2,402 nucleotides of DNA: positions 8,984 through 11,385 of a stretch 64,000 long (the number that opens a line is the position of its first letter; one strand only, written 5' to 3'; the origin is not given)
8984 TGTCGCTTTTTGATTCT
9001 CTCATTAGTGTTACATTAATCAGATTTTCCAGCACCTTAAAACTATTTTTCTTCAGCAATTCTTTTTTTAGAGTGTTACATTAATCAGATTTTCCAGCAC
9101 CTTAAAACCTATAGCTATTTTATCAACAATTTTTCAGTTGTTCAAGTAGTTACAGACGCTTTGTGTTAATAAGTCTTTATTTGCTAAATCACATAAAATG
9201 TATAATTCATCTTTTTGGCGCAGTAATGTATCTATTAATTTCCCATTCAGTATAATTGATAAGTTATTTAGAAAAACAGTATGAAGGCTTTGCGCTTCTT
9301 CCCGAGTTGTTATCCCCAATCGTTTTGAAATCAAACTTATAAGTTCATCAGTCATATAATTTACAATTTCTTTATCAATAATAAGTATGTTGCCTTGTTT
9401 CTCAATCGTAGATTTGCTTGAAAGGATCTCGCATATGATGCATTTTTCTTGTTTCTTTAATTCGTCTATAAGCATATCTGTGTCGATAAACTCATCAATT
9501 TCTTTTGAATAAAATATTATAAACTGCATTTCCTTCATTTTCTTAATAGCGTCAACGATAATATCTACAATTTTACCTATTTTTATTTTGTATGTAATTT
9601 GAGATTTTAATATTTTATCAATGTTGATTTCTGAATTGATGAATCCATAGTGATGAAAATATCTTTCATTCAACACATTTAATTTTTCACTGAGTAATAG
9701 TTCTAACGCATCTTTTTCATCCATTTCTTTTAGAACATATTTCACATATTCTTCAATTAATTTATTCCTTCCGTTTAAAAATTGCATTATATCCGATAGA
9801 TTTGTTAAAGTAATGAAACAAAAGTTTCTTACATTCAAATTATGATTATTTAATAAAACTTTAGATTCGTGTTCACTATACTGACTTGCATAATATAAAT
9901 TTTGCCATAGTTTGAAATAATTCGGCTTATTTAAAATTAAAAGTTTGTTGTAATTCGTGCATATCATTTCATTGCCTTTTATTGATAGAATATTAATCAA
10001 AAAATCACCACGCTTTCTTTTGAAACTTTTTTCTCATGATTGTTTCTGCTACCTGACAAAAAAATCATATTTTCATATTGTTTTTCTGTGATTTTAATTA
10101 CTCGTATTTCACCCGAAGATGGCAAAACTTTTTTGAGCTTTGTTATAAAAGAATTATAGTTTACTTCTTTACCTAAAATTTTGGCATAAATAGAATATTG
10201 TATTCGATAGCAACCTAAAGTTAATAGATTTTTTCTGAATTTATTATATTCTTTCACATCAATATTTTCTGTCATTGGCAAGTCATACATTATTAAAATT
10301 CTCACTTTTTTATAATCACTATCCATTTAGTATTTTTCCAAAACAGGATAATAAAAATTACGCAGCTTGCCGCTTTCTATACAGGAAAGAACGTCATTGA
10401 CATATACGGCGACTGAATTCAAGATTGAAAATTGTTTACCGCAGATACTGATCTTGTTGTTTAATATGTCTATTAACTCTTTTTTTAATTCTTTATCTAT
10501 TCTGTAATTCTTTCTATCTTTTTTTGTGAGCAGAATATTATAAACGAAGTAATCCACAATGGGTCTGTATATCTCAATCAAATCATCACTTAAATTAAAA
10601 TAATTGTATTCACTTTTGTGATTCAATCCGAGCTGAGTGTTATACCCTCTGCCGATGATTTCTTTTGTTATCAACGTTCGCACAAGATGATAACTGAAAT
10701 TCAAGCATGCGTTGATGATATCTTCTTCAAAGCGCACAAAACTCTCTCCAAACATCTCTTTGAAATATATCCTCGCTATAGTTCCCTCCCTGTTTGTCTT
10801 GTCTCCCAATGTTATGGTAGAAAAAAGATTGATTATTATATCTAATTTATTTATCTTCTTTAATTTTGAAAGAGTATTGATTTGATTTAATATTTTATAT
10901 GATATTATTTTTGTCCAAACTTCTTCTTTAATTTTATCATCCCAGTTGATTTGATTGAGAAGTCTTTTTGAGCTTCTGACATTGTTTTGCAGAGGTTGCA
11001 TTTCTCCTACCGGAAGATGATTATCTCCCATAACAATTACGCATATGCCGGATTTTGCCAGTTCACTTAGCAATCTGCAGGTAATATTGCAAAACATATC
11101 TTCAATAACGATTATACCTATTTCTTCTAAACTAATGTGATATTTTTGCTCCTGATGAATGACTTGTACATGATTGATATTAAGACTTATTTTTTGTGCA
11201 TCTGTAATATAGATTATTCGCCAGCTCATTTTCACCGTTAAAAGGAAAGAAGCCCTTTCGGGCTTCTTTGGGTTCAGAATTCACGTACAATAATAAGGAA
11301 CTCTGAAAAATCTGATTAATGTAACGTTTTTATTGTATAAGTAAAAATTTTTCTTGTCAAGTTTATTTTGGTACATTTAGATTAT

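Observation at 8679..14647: Complete type II-A CRISPR-Cas9 system with a compact 1094-aa Cas9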

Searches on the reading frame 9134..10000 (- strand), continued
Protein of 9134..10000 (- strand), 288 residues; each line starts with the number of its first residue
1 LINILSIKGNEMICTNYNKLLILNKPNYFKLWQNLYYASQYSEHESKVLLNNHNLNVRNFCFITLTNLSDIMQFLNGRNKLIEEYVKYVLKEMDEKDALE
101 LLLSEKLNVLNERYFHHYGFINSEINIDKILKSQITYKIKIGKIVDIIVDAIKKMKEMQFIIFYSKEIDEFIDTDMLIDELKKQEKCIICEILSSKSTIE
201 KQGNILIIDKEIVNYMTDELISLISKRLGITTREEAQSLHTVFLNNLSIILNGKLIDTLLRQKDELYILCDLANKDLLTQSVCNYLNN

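Call 79: search_solved_structures(query=A4, max_evalue=10)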
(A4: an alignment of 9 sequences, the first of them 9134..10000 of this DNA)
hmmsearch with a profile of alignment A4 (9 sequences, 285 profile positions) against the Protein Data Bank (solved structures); distinct sequences matched with E-value up to 10: 1.
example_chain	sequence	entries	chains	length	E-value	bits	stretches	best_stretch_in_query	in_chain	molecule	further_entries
1cfb_A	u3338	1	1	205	0.1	15.2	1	7-46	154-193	DROSOPHILA NEUROGLIAN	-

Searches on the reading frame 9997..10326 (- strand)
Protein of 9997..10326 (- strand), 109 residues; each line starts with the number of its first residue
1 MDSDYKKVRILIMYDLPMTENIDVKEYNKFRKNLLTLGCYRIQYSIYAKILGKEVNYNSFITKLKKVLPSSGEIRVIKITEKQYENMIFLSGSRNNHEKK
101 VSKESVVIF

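Call 8: search_protein_families(library=pfam, proteins=[window:9997-10326:-], max_evalue=0.01)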
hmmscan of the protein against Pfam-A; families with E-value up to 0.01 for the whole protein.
window:9997-10326:- (109 aa): 1 family
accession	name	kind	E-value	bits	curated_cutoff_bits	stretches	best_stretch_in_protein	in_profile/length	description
PF09827.14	CRISPR_Cas2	-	3.2e-16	59.7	23.8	1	9-87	2-74/74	CRISPR associated protein Cas2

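Call 9: search_protein_families(library=ncbifam, proteins=[window:9997-10326:-], max_evalue=0.01)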
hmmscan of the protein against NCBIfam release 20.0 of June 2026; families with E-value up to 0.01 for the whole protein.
window:9997-10326:- (109 aa): 1 family
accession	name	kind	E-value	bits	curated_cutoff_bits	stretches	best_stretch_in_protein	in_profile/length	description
TIGR01573.1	cas2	equivalog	1.5e-22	79.7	24.5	1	9-109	2-96/96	CRISPR-associated endonuclease Cas2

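Call 13: search_protein_families(library=padloc, proteins=[window:9997-10326:-], max_evalue=1)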
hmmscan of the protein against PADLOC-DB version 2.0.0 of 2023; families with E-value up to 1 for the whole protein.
window:9997-10326:- (109 aa): 16 families
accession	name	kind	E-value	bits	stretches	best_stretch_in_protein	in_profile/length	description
PDLC02068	Cas2_II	-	9.1e-34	114.1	1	6-107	20-117/137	-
PDLC01459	Cas2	-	1.1e-27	94.6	1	4-109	2-105/105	"CAS-I,CAS-II,CAS-III,CAS-IV,CAS-V,CAS-VI; acquisition_2"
PDLC02069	Cas2_II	-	7.1e-25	85.9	1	9-109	2-102/130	-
PDLC01591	Cas2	-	1.8e-23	80.8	1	8-108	1-101/101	"CAS-I,CAS-II,CAS-III,CAS-IV,CAS-V,CAS-VI; acquisition_2"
PDLC00935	Cas2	-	3.9e-23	79.7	1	9-109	2-96/96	CRISPR-associated endonuclease Cas2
PDLC01251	Cas2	-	2.4e-20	70.6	1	9-98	2-83/84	"CAS-I,CAS-II,CAS-III,CAS-IV,CAS-V,CAS-VI; acquisition_2"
PDLC02071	Cas2_II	-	6.3e-20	69.1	1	13-107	1-95/97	-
PDLC02072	Cas2_II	-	1.1e-18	65.3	1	4-74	2-72/72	-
PDLC01649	Cas2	-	1.9e-16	58.2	1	9-84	2-70/70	"CAS-I,CAS-II,CAS-III,CAS-IV,CAS-V,CAS-VI; acquisition_2"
PDLC02073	Cas2_II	-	1.2e-14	52.5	1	5-51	3-49/49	-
PDLC01748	Cas2_IIIa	-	2.6e-09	35.5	1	10-106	3-85/88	-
PDLC01443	Cas2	-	7.7e-08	30.8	1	11-100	4-85/86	"CAS-I,CAS-II,CAS-III,CAS-IV,CAS-V,CAS-VI; acquisition_2"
PDLC01525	Cas2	-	9.6e-07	27.5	1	10-100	3-86/90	"CAS-I,CAS-II,CAS-III,CAS-IV,CAS-V,CAS-VI; acquisition_2"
PDLC02075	Cas2a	-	2.1e-05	22.8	1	8-93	1-81/85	-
PDLC02078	Cas2b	-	0.00041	18.2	1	23-90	10-78/94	-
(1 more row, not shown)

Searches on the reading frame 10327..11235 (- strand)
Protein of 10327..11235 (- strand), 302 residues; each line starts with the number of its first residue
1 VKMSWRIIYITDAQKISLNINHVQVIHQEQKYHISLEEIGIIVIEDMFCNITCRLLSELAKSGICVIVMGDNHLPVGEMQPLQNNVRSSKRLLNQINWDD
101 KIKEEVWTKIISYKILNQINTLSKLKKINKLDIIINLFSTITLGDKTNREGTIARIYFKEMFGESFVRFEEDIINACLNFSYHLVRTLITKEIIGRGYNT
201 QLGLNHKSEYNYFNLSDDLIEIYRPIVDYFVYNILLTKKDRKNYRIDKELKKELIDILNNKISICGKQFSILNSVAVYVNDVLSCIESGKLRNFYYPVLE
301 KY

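Call 8: search_protein_families(library=pfam, proteins=[window:10327-11235:-], max_evalue=0.01)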
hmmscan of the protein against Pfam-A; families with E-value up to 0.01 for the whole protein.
window:10327-11235:- (302 aa): 1 family
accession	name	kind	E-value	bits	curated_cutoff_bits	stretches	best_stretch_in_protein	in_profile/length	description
PF01867.21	Cas_Cas1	-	3.8e-24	85.8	22.3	1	8-241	1-256/283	CRISPR associated protein Cas1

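Call 9: search_protein_families(library=ncbifam, proteins=[window:10327-11235:-], max_evalue=0.01)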
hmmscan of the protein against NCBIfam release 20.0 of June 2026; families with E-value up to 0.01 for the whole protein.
window:10327-11235:- (302 aa): 9 families
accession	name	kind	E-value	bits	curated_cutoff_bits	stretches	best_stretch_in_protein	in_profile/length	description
TIGR03639.1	cas1_NMENI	exception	5.6e-83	278.4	120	1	5-282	1-277/278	type II CRISPR-associated endonuclease Cas1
TIGR00287.1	cas1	equivalog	1.5e-26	93.2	71.7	1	8-289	2-322/327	CRISPR-associated endonuclease Cas1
TIGR04093.1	cas1_CYANO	exception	6.5e-12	45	385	1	7-238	2-259/334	type I-D CRISPR-associated endonuclease Cas1d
NF049935.1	cas4g_cas1g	exception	9e-11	40.9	560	1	7-233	216-466/546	CRISPR-associated endonuclease Cas4g/Cas1g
TIGR04329.1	cas1_PREFRAN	exception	3.4e-09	36.2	300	1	7-248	9-271/317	type V CRISPR-associated endonuclease Cas1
TIGR03983.1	cas1_MYXAN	equivalog_domain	1.5e-08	34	358.05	1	168-250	200-279/347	type I-MYXAN CRISPR-associated endonuclease Cas1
TIGR03641.1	cas1_HMARI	exception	3e-07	30.1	304.1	1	8-252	3-262/324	type I-B CRISPR-associated endonuclease Cas1b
TIGR03638.1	cas1_ECOLI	exception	2.4e-06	27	215.6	1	5-224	11-220/269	type I-E CRISPR-associated endonuclease Cas1e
TIGR03640.1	cas1_DVULG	exception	7.4e-06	25.4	385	1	168-235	194-262/340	type I-C CRISPR-associated endonuclease Cas1c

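Call 13: search_protein_families(library=padloc, proteins=[window:10327-11235:-], max_evalue=1)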
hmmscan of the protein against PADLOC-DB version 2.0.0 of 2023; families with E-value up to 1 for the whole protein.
window:10327-11235:- (302 aa): 29 families (the best 25 are shown)
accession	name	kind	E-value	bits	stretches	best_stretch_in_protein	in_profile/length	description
PDLC02061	Cas1_II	-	1.2e-91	305.2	1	2-297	29-303/335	-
PDLC00926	Cas1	-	1.5e-83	278.4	1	5-282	1-277/278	"CRISPR-associated endonuclease Cas1, subtype II/NMENI"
PDLC01333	Cas1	-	1.1e-82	275.5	1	5-281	1-269/270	"CAS-I,CAS-II,CAS-III,CAS-IV,CAS-V,CAS-VI; acquisition_1"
PDLC01741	Cas1_IIIa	-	8.5e-55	184.1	1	9-293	6-290/301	-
PDLC01449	Cas1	-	2.6e-46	156.2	1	5-268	1-257/285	"CAS-I,CAS-II,CAS-III,CAS-IV,CAS-V,CAS-VI; acquisition_1"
PDLC01248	Cas1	-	2.2e-44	150.1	1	7-285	2-286/289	"CAS-I,CAS-II,CAS-III,CAS-IV,CAS-V,CAS-VI; acquisition_1"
PDLC00928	Cas1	-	5.3e-30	102.5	1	7-259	2-281/315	Cas1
PDLC00927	Cas1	-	4.1e-27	93.2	1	8-289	2-322/327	CRISPR-associated endonuclease Cas1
PDLC01249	Cas1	-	7.5e-26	89.2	1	8-235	1-236/246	"CAS-I,CAS-II,CAS-III,CAS-IV,CAS-V,CAS-VI; acquisition_1"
PDLC01608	Cas1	-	4.9e-24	83.3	1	9-241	3-249/276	"CAS-I,CAS-II,CAS-III,CAS-IV,CAS-V,CAS-VI; acquisition_1"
PDLC02025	Cas1d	-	5e-18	63.6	1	7-256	3-268/316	-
PDLC01747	Cas1g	-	2.8e-14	50.6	1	8-233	200-443/523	-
PDLC02062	Cas1_II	-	1.2e-13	49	1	21-262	18-276/317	-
PDLC02064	Cas1a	-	1.4e-13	49.1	1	16-255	13-246/277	-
PDLC02066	Cas1b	-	5e-11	40.5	2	167-253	189-282/322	-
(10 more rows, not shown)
